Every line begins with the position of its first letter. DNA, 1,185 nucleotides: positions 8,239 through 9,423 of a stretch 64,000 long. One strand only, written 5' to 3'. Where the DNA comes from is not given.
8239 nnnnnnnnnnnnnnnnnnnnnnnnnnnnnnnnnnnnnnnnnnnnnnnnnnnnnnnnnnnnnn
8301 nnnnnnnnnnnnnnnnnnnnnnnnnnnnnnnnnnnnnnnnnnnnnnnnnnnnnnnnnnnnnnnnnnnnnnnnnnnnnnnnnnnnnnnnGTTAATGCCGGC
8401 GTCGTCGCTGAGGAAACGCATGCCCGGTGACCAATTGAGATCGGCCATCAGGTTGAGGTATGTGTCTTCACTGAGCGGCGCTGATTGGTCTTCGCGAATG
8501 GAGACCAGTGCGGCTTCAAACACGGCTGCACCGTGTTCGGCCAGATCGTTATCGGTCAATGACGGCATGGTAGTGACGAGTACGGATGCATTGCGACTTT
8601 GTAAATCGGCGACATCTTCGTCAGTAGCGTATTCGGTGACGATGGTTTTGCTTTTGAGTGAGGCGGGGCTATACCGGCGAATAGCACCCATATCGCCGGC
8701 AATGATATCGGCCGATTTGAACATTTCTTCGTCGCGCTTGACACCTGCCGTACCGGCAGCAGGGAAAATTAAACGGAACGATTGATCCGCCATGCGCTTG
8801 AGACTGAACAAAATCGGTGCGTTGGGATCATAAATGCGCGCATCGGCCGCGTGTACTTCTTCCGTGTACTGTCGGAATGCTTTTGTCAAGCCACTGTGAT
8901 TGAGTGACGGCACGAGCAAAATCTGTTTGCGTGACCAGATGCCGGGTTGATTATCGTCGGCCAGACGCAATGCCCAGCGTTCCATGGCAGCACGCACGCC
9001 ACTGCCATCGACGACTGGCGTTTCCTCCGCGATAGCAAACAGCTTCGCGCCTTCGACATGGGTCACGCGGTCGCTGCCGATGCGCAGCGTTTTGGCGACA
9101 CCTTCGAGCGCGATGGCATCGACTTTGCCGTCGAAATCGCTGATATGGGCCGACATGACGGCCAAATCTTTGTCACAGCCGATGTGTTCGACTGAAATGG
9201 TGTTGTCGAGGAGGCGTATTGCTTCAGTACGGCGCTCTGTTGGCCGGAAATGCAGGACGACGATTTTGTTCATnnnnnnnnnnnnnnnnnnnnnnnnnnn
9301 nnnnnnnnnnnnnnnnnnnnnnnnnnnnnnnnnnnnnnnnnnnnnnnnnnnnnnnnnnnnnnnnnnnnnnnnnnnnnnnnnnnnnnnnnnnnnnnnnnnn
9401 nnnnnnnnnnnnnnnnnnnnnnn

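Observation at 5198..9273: Three-gene operon: membrane-tailed acyl-ACP-reductase-like fusion protein, SAP-domain protein and PlsC-like acyltransferase; a candidate fatty aldehyde/alcohol-derived lipid module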

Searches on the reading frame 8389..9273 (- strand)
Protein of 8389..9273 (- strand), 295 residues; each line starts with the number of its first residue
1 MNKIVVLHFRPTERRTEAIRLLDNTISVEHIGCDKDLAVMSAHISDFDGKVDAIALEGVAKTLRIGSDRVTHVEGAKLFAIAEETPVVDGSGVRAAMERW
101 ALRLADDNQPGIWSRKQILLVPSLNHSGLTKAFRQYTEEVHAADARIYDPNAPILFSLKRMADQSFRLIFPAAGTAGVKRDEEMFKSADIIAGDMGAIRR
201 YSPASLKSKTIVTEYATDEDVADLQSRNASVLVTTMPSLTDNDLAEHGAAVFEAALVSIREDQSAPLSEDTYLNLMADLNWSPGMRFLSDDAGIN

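Call 21: search_protein_representatives(protein=window:8389-9273:-)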
Query: 295 residues. Proteins with E-value up to 0.001 (for the whole library): 360; up to 1e-10: 152; up to 1e-30: 24. The best 150 are listed.
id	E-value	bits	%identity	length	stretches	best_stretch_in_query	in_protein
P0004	2.9e-105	367.9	57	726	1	3-295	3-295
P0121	5.3e-78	278.5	47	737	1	1-295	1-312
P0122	9.7e-75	267.8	95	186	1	81-210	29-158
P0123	1.2e-64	234.7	47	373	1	1-295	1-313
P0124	8.2e-63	228.7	41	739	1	4-292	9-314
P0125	1.1e-54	202.1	45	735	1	5-285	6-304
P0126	2.1e-54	201.1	46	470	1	38-295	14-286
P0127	6.8e-53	196.1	42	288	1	3-271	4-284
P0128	7.5e-51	189.4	41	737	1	2-294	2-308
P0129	3.0e-50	187.5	42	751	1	2-289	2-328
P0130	1.1e-48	182.3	41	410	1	34-294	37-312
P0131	1.7e-47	178.4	39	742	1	1-293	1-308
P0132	2.0e-46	175.0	39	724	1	16-294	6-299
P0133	1.2e-45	172.3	44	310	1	1-246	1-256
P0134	1.6e-44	168.7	39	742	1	5-288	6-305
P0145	3.0e-30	121.9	34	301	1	3-285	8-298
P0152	3.4e-27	111.9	34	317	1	20-291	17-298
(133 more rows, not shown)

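Call 26: search_protein_families(library=pfam, proteins=[P0145, P0152], max_evalue=0.01)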
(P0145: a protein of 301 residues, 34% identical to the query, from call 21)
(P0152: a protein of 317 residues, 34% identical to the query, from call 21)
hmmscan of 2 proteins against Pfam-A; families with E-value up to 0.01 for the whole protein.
P0145 (301 aa): 0 families

P0152 (317 aa): 0 families

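Call 43: predict_structure(alignment_id=A2)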
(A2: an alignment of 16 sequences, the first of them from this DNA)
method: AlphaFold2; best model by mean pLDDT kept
length: 295 residues; sequences in the alignment: 16
mean_pLDDT: 87.8   pTM: 0.89
mean pLDDT of the five models: 87.8, 87.2, 87.0, 86.6, 86.5
residues with pLDDT >= 90: 178; 70-90: 89; 50-70: 24; < 50: 4
segments of 3 or more residues with pLDDT < 50: 153-155
pLDDT, mean of each block of 10 residues (from residue 1): 95 95 96 97 98 96 88 96 97 93 92 89 85 85 61 61 85 60 83 88 89 94 94 94 93 96 88 86 88 59
secondary structure, 60 per line:
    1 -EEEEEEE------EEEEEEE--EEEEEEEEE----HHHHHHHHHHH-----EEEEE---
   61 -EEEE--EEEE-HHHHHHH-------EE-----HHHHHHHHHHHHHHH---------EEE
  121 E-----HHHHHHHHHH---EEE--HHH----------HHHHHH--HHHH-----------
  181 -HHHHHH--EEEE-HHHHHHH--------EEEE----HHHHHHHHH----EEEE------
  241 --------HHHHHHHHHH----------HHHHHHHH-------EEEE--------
elements in order: E2-8 E15-21 E24-32 H37-47 E53-57 E62-65 E68-71 H73-79 H94-108 E118-121 H127-136 E140-142 H158-163 H166-169 H182-187 E190-193 H195-201 E210-213 H218-226 E231-234 H249-258 H269-276 E284-287

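Call 46: fold_search(model_id=the predicted structure, library=pdb)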
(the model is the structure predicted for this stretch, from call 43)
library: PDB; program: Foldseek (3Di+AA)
matches with E <= 10: 1579; with E <= 0.001: 43
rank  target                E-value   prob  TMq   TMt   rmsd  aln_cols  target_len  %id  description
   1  6gt9_A                2.0e-05  1.00  0.41  0.42   8.3       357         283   11  Crystal structure of GanP, a glucose-galactose binding protein from Geobacillus stearothermophilus, in complex with ga (released 2019-06-26)
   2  6guq                  2.0e-05  1.00  0.40  0.42   8.1       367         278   11  Crystal structure of GanP, a glucose-galactose binding protein from Geobacillus stearothermophilus, in complex with gluc (released 2019-07-03)
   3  4rs3                  3.9e-05  1.00  0.34  0.33   8.8       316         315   11  Crystal structure of carbohydrate transporter A0QYB3 from Mycobacterium smegmatis str. MC2 155, target EFI-510969, in co (released 2014-11-19)
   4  5ix8_A                3.9e-05  1.00  0.32  0.31   9.3       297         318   14  Crystal structure of sugar ABC transport system, substrate-binding protein from Bordetella parapertussis 12822 (released 2016-04-06)
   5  6hb0_B                4.6e-05  1.00  0.33  0.32  11.2       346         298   10  Crystal structure of MSMEG_1712 from Mycobacterium smegmatis (released 2019-05-01)
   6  6hb0_A                4.9e-05  1.00  0.36  0.35   9.6       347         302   11  Crystal structure of MSMEG_1712 from Mycobacterium smegmatis (released 2019-05-01)
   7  5ocp_A                4.9e-05  1.00  0.36  0.35  10.0       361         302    9  The periplasmic binding protein component of the arabinose ABC transporter from Shewanella sp. ANA-3 bound to alpha an (released 2018-08-01)
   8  9e4u_A                5.5e-05  1.00  0.47  0.35   9.7       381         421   10  TAD from Carmabin Biosynthetic Pathway in complex with NADH - Crystal Form 1 (released 2025-02-26)
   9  2fn9_A                5.9e-05  1.00  0.33  0.34  11.0       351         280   10  Thermotoga maritima Ribose Binding Protein Unliganded Form (released 2007-01-16)
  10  6gq0                  6.2e-05  1.00  0.41  0.43   7.8       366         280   10  Crystal structure of GanP, a glucose-galactose binding protein from Geobacillus stearothermophilus (released 2019-06-19)
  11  9e50_A                7.0e-05  1.00  0.44  0.35  12.3       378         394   10  TAD from Carmabin Biosynthetic Pathway in complex with NAD - Crystal Form 2 (released 2025-02-26)
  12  6hbd_A                1.1e-04  1.00  0.33  0.32   9.1       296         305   10  Crystal structure of MSMEG_1712 from Mycobacterium smegmatis in complex with Beta-D-Galactofuranose (released 2019-05-01)
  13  9e56_A                1.2e-04  1.00  0.52  0.42   8.2       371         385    9  TAD from Carmabin Biosynthetic Pathway with Disulfide between Cys2238 and Dephosphocoenzyme A - Crystal Form 2 (released 2025-02-26)
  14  7e7m_B                1.2e-04  1.00  0.39  0.41   8.3       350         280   12  Crystal Structure Analysis of the Streptococcus agalactiae Ribose Binding Protein RbsB (released 2022-03-02)
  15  7x0p                  1.3e-04  0.99  0.35  0.34  10.8       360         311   11  Crystal structure of sugar binding protein CbpD from Clostridium thermocellum (released 2022-09-14)
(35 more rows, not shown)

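Call 51: find_related_loci(query=A4, collection=metagenome_contigs, flank=6000)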
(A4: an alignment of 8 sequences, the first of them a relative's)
Query A4 (295 aa) in metagenome_contigs; peptide patterns used: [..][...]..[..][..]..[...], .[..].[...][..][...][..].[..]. (x = any residue, [..] = any of these).
600 stretches matched a pattern (row limit reached: there are more); 495 encode a relative of the query (tblastn E <= 1e-3); the best 80 are kept; 80 distinct loci.
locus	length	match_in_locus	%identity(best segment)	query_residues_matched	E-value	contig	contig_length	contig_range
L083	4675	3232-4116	95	1-295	0e+0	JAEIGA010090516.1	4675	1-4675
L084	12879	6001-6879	53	1-291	7e-99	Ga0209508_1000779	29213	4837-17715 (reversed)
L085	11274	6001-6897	54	1-294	7e-98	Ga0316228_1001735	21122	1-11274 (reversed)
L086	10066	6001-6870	52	1-284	8e-97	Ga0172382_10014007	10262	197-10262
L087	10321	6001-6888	54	1-291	1e-96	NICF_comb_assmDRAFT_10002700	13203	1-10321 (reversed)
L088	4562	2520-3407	55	1-291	2e-96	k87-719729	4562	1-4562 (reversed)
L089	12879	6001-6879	51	1-291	8e-95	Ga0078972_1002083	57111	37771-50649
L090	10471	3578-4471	50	1-294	6e-95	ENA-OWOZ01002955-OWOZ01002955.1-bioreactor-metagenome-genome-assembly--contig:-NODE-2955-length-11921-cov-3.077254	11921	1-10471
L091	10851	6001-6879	51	1-291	8e-95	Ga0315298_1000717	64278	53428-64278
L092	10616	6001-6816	56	1-271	5e-94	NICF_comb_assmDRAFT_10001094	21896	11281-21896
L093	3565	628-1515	53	1-291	4e-94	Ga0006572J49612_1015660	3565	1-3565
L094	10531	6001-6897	51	1-294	4e-93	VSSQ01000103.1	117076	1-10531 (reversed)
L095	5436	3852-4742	53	3-294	3e-93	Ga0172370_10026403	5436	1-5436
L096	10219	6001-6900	49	1-295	7e-93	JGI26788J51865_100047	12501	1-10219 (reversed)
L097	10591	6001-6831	56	1-276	2e-92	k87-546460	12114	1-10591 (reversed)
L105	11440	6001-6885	50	1-291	2e-91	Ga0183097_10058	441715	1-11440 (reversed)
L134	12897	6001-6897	48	1-294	7e-89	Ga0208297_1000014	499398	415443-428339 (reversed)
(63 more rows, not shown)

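Call 54: search_protein_families(library=pfam, proteins=[L105:1951-2958:+, L105:2961-3527:+, L105:3562-4335:+, L105:4380-5378:+, L105:5468-5998:+, L105:5995-6915:+, L105:6915-8000:+, L105:8083-8556:+, L105:8591-10117:+, L134:6964-7869:+], max_evalue=0.001)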
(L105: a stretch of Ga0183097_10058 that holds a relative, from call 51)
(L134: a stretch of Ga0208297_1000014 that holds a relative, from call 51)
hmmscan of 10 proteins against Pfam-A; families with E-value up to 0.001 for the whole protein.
L105:1951-2958:+ (335 aa): 6 families
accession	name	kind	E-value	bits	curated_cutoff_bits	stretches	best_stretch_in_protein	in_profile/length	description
PF03099.24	BPL_LplA_LipB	-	2.9e-21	76.2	21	1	91-215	3-133/133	Biotin/lipoate A/B protein ligase family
PF08279.18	HTH_11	-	6.8e-17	61.5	25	1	7-61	2-55/55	HTH domain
PF02237.23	BPL_C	-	2.2e-11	43.9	21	1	280-326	1-48/48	Biotin protein ligase C terminal domain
PF16917.10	BPL_LplA_LipB_2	-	1.4e-05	25.1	27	1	138-275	42-182/183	Biotin/lipoate A/B protein ligase family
PF13412.12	HTH_24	-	1.7e-05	24.7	21.9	1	4-51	2-47/48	Winged helix-turn-helix DNA-binding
PF21476.4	PF0610-like_N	-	0.00052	20.6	33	0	7-44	3-37/50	PF0610-like, N-terminal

L105:2961-3527:+ (188 aa): 1 family
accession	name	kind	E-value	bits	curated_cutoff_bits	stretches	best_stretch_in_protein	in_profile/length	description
PF02632.19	BioY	-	3e-37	128.1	25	1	26-175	1-140/140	BioY family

L105:3562-4335:+ (257 aa): 1 family
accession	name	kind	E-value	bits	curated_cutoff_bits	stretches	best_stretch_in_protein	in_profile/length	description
PF03309.20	Pan_kinase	-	1.1e-77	261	24.7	1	2-208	1-205/205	Type III pantothenate kinase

L105:4380-5378:+ (332 aa): 5 families
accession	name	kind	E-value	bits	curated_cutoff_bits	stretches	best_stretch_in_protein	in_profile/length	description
PF01207.24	Dus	-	1.8e-101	339.8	20.4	1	15-315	2-303/311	Dihydrouridine synthase (Dus)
PF00977.27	His_biosynth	-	1.4e-05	25.1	23.6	1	112-226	102-220/228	Histidine biosynthesis protein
PF01180.27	DHO_dh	-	3.4e-05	23.6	27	0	74-210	103-255/291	Dihydroorotate dehydrogenase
PF13714.12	PEP_mutase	-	3.7e-05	23.9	31.5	1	119-193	54-131/240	Phosphoenolpyruvate phosphomutase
PF01680.23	SOR_SNZ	-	4.3e-05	23.9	27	0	151-205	21-80/207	SOR/SNZ family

L105:5468-5998:+ (176 aa): 0 families

L105:5995-6915:+ (306 aa): 0 families

L105:6915-8000:+ (361 aa): 14 families
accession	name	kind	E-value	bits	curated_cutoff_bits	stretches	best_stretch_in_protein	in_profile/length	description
PF01488.26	Shikimate_DH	-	1.2e-14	55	24.3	1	145-255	8-124/138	Shikimate / quinate 5-dehydrogenase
PF13460.12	NAD_binding_10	-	1.1e-11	45.4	27.2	1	156-254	1-96/184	NAD(P)H-binding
PF05368.20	NmrA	-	6.2e-08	33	27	1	150-229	3-85/298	NmrA-like family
PF01118.30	Semialdhyde_dh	-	5.6e-06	27.2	26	1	152-243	2-97/121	Semialdehyde dehydrogenase, NAD binding domain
PF03807.23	F420_oxidored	-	5.7e-06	27.3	21.6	1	152-219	2-65/94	NADP oxidoreductase coenzyme F420-dependent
PF01370.27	Epimerase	-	7.6e-06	26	20.9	1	153-220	2-71/240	NAD dependent epimerase/dehydratase family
PF02882.25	THF_DHG_CYH_C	-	2.2e-05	24.3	27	0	124-246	11-111/160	Tetrahydrofolate dehydrogenase/cyclohydrolase, NAD(P)-binding domain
PF00106.31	adh_short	-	3.4e-05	23.9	26.6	1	151-227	2-81/195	short chain dehydrogenase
PF02254.24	TrkA_N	-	7.7e-05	23.4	23.8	1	153-222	2-71/116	TrkA-N domain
PF00056.29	Ldh_1_N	-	0.00025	21.6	27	0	151-222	2-78/141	lactate/malate dehydrogenase, NAD binding domain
PF01210.29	NAD_Gly3P_dh_N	-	0.00035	21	23.1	1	152-222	2-78/158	NAD-dependent glycerol-3-phosphate dehydrogenase N-terminus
PF02558.23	ApbA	-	0.00072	19.6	22.2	0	152-218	1-71/150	Ketopantoate reductase PanE/ApbA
PF01113.26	DapB_N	-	0.00076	20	25.6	0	151-222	2-76/124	Dihydrodipicolinate reductase, N-terminus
PF02737.24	3HCDH_N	-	0.00093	19.6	22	0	151-252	1-100/180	3-hydroxyacyl-CoA dehydrogenase, NAD binding domain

L105:8083-8556:+ (157 aa): 2 families
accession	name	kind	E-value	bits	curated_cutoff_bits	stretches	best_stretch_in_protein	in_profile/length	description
PF03449.20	GreA_GreB_N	-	1.9e-27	95.7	24.5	1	7-76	2-71/71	Transcription elongation factor, N-terminal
PF01272.25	GreA_GreB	-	3.1e-23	82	26.9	1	83-157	2-76/77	Transcription elongation factor, GreA/GreB, C-term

L105:8591-10117:+ (508 aa): 3 families
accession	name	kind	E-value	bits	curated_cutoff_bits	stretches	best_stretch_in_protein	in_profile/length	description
PF00152.25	tRNA-synt_2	-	9.1e-95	317.7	25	1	167-504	2-307/308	tRNA synthetases class II (D, K and N)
PF01336.31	tRNA_anti-codon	-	1.6e-17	63.6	27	1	73-150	1-75/75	OB-fold nucleic acid binding domain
PF01409.25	tRNA-synt_2d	-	6.6e-08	32.8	19.8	0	259-313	105-157/246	tRNA synthetases class II core domain (F)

L134:6964-7869:+ (301 aa): 0 families
